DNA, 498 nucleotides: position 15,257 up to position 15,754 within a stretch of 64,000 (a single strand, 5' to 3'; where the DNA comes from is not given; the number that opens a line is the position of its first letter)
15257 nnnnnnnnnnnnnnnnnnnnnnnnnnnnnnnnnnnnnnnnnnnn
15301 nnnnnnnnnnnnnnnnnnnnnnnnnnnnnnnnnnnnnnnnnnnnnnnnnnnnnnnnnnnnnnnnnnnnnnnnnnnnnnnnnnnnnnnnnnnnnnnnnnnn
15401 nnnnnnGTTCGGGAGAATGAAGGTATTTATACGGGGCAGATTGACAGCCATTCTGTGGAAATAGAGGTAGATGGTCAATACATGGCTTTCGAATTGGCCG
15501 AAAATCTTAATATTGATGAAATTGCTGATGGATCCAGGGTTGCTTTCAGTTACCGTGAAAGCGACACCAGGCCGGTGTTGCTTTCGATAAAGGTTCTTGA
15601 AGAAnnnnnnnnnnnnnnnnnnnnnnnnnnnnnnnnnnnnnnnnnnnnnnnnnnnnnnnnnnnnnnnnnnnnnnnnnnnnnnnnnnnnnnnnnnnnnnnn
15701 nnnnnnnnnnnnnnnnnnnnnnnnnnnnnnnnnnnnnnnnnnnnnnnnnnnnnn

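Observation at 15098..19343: Three-gene surface module: repeat lipoprotein plus two tandem paralogous beta-helix membrane proteins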

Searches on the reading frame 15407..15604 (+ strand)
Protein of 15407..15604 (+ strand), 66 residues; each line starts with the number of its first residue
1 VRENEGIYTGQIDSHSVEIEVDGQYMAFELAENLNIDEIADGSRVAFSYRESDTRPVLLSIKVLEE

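Call 54: search_solved_structures(query=A3, max_evalue=10, show_alignments=3)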
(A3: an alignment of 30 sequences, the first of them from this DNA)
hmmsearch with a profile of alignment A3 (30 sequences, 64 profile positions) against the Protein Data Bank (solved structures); distinct sequences matched with E-value up to 10: 5.
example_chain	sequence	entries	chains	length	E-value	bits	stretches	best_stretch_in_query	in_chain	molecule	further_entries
3e6z_X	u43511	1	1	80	0.013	18.7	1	25-63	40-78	Cation efflux system protein cusF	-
2qcp_X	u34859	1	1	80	0.014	18.6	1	25-63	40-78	Cation efflux system protein cusF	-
1zeq_X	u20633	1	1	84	0.015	18.5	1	25-63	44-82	Cation efflux system protein cusF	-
2vb2_X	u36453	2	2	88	0.017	18.3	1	25-63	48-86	CATION EFFLUX SYSTEM PROTEIN CUSF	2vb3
3t16_A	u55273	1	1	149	1.1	12.4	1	7-30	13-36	Thermonuclease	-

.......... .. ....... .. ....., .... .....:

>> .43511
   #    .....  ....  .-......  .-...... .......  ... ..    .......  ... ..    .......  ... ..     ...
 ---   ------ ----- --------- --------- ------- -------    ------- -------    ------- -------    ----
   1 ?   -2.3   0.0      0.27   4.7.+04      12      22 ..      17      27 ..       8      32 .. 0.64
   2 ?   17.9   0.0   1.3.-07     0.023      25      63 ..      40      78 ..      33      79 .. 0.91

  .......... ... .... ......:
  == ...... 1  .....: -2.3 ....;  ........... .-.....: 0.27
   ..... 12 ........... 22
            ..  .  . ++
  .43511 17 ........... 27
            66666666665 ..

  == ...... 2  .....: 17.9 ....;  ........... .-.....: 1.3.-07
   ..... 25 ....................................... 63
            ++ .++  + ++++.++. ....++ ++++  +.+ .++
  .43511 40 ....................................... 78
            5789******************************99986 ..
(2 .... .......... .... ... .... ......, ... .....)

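Call 55: find_homologous_proteins(query=A3, max_evalue=0.001)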
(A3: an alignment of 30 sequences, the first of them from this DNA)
Query A3 (30 sequences) (66 aa, profile of the alignment): 2 proteins with E <= 0.001 among 234 candidates.
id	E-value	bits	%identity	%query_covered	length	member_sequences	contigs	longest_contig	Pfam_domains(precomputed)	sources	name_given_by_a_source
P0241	1.1e-36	142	51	86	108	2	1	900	PF27162.1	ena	-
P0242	3.1e-27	112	50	79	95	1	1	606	-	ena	-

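Call 77: search_protein_representatives(alignment_id=A3)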
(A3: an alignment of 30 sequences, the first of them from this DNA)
Query: 30 sequences, 64 profile positions. Proteins with E-value up to 0.001 (for the whole library): 436; up to 1e-10: 89; up to 1e-30: 22. The best 150 are listed.
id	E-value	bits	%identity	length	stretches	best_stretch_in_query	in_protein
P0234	2.5e-100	344.5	-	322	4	2-63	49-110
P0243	3.7e-90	311.9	-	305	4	2-63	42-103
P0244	2.1e-89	309.6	-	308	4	4-64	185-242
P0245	9.1e-89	307.5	-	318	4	4-61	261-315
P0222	4.1e-88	305.4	-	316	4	2-63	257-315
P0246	1.0e-85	297.8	-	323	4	2-63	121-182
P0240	1.9e-79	277.6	-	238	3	2-64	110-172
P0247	2.5e-77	270.9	-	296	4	2-63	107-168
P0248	2.0e-74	261.6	-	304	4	2-63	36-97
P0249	1.2e-61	220.6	-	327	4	2-60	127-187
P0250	1.4e-60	217.2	-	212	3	4-63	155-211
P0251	8.3e-56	201.9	-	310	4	2-63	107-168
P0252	5.1e-55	199.4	-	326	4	3-63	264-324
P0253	1.0e-51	188.8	-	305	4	3-62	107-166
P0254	2.5e-49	181.1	-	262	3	4-62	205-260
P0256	7.6e-41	154.0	-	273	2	2-63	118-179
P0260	6.6e-32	125.4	-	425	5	2-53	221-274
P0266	5.3e-24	100.0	-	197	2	2-62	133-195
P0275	7.7e-21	89.9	-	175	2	2-62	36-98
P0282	1.0e-18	83.1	-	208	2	3-63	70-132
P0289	4.4e-17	77.9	-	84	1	2-63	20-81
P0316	4.4e-12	61.9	-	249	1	3-62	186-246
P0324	5.1e-11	58.5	-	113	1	3-62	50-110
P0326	7.9e-11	57.9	-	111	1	4-61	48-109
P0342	1.6e-09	53.7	-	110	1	4-63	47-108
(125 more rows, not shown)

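Call 78: list_cluster_members(proteins=[P0260, P0266, P0275, P0289, P0324, P0326, P0342, P0256, P0282, P0316])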
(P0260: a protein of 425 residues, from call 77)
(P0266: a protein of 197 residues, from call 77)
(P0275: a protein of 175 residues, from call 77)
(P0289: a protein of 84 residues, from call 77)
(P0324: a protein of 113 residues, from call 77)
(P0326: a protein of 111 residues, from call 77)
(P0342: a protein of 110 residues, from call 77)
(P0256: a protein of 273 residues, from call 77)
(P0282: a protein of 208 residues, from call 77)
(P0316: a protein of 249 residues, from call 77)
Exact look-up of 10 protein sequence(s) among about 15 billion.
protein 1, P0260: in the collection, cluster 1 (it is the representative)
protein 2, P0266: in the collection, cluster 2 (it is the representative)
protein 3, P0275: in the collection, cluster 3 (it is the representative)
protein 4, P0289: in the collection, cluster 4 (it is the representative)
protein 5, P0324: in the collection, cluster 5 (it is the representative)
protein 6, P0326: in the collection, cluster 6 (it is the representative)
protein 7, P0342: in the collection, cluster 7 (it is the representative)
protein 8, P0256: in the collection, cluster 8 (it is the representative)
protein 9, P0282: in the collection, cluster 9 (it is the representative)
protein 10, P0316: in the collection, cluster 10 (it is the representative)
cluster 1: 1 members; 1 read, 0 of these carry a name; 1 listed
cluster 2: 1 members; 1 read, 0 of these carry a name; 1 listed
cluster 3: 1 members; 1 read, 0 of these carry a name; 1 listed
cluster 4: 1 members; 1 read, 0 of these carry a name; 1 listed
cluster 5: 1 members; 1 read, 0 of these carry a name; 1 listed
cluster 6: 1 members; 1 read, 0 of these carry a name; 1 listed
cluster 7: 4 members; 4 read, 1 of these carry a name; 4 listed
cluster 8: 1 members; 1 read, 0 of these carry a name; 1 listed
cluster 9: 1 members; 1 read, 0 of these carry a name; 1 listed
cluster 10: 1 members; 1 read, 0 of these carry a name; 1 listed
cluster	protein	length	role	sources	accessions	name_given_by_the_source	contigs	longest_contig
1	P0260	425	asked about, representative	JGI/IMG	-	-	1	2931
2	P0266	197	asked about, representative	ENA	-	-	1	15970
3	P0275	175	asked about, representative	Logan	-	-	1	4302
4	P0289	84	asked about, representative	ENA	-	-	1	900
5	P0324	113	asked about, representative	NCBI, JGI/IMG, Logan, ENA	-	-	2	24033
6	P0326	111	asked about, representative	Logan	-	-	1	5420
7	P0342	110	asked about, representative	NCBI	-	-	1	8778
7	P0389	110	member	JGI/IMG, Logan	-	hypothetical protein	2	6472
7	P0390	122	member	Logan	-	-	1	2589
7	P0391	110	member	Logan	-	-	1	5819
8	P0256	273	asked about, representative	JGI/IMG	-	-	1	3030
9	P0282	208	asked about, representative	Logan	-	-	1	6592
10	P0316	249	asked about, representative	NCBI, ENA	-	-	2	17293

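Call 79: find_encoding_contigs(protein=P0266, flank=5000, max_places=1)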
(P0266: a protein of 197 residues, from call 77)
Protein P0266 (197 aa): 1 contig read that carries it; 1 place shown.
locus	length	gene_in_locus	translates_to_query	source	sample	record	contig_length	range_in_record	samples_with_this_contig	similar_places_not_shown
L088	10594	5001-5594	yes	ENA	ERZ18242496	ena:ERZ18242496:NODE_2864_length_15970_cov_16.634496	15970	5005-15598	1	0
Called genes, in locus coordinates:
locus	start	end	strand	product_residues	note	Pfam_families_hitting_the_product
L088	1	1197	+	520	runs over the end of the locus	PF09043:Lys-AminoMut_A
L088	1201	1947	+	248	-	PF16554:OAM_dimer, PF02310:B12-binding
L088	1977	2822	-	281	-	PF07885:Ion_trans_2, PF02254:TrkA_N, PF22614:Slo-like_RCK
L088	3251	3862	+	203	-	PF01184:Gpr1_Fun34_YaaH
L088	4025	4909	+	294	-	PF04307:YdjM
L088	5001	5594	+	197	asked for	PF27162:OB_LytA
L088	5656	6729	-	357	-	PF20903:SPL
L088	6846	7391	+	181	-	PF00583:Acetyltransf_1 (weak), PF13673:Acetyltransf_10 (weak), PF13508:Acetyltransf_7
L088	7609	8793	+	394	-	PF00109:ketoacyl-synt, PF02801:Ketoacyl-synt_C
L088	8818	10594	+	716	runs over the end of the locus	?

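Call 80: find_encoding_contigs(protein=P0324, flank=5000, max_places=1)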
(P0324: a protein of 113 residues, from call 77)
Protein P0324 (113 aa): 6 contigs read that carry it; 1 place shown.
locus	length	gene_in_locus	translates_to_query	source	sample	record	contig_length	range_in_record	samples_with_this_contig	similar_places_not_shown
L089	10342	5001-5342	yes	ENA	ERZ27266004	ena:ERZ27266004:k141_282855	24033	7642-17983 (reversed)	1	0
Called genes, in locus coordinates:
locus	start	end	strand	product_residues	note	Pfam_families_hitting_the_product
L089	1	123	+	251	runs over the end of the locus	PF02358:Trehalose_PPase, PF05116:S6PP (faint), PF08282:Hydrolase_3 (faint)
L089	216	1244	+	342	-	PF01861:BpsA_C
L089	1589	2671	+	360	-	PF13487:HD_5, PF01966:HD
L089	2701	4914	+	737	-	PF00989:PAS, PF08448:PAS_4, PF00989:PAS, PF08447:PAS_3, PF08448:PAS_4, PF13426:PAS_9, PF00990:GGDEF, PF01966:HD, +3 more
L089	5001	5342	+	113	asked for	PF27162:OB_LytA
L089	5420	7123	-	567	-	PF00501:AMP-binding, PF13193:AMP-binding_C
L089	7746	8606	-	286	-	PF00072:Response_reg, PF08769:Spo0A_C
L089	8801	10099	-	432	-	PF13180:PDZ_2, PF14685:PDZ_Tricorn (weak), PF17820:PDZ_6, PF05580:Peptidase_S55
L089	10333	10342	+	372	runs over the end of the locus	PF01973:MptE-like (weak), PF04263:TPK_catalytic, PF12555:SteA-like_C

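Call 81: find_encoding_contigs(protein=P0316, flank=5000, max_places=1)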
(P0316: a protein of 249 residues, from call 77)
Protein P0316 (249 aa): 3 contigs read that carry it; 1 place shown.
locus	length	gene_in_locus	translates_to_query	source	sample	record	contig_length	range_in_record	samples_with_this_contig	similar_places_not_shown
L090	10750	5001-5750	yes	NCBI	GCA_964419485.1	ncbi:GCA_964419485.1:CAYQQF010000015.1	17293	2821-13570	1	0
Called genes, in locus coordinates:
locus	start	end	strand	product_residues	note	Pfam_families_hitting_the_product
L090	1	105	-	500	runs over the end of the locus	PF14821:Thr_synth_N, PF00291:PALP, PF24857:THR4_C (weak)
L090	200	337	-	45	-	-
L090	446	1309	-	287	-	PF00015:MCPsignal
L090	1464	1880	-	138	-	-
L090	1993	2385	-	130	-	-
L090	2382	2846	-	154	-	PF04024:PspC, PF18917:LiaI-LiaF-like_TM1 (weak), PF22570:LiaF-TM (weak)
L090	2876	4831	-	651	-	PF00005:ABC_tran, PF02463:SMC_N (faint), PF13476:AAA_23 (faint), PF13555:AAA_29 (faint), PF00004:AAA (faint), PF12848:ABC_tran_Xtn, PF00005:ABC_tran, PF16326:ABC_tran_CTD, +5 more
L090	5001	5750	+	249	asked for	PF14343:PrcB_C, PF27162:OB_LytA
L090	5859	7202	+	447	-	PF06050:HGD-D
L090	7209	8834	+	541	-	PF06050:HGD-D, PF01869:BcrAD_BadFG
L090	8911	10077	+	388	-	PF01963:TraB_PrgY_gumN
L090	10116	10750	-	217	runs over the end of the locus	PF13510:Fer2_4, PF12837:Fer4_6 (faint), PF12797:Fer4_2 (faint), PF10588:NADH-G_4Fe-4S_3, PF22117:Fer4_Nqo3, PF12838:Fer4_7 (weak), PF00037:Fer4 (weak)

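Call 82: find_encoding_contigs(protein=P0282, flank=5000, max_places=1)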
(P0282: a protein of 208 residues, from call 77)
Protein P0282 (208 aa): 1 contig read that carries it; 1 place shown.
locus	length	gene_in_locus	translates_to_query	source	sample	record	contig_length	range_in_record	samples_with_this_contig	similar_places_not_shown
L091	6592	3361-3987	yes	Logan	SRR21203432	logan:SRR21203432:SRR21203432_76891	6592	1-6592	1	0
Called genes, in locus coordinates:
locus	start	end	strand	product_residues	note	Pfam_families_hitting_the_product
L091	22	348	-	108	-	PF00581:Rhodanese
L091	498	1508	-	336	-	PF00296:Bac_luciferase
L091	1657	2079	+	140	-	PF22381:Staph_reg_Sar_Rot (weak), PF01047:MarR, PF01638:HxlR, PF13463:HTH_27 (faint), PF12802:MarR_2 (weak)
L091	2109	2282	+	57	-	-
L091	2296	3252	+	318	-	PF03595:SLAC1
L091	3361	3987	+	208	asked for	PF27162:OB_LytA, PF11604:CusF_Ec (faint), PF27162:OB_LytA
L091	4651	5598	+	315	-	PF01497:Peripla_BP_2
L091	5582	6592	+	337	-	?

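Call 90: find_encoding_contigs(protein=P0342, flank=4000, max_places=3)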
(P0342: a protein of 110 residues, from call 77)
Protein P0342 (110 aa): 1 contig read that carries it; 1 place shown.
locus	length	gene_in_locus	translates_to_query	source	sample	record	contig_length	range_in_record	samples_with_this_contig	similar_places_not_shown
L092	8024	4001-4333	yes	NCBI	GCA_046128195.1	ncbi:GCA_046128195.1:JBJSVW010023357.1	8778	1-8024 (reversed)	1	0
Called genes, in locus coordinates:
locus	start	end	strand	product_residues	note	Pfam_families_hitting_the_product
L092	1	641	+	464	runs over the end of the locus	?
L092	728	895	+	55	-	-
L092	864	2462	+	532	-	PF17159:MASE3, PF07228:SpoIIE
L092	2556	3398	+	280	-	PF01261:AP_endonuc_2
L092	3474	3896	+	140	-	PF03473:MOSC (faint)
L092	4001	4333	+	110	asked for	PF27162:OB_LytA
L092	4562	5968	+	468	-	PF13091:PLDc_2, PF00614:PLDc (faint), PF13091:PLDc_2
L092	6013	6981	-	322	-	-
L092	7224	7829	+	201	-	-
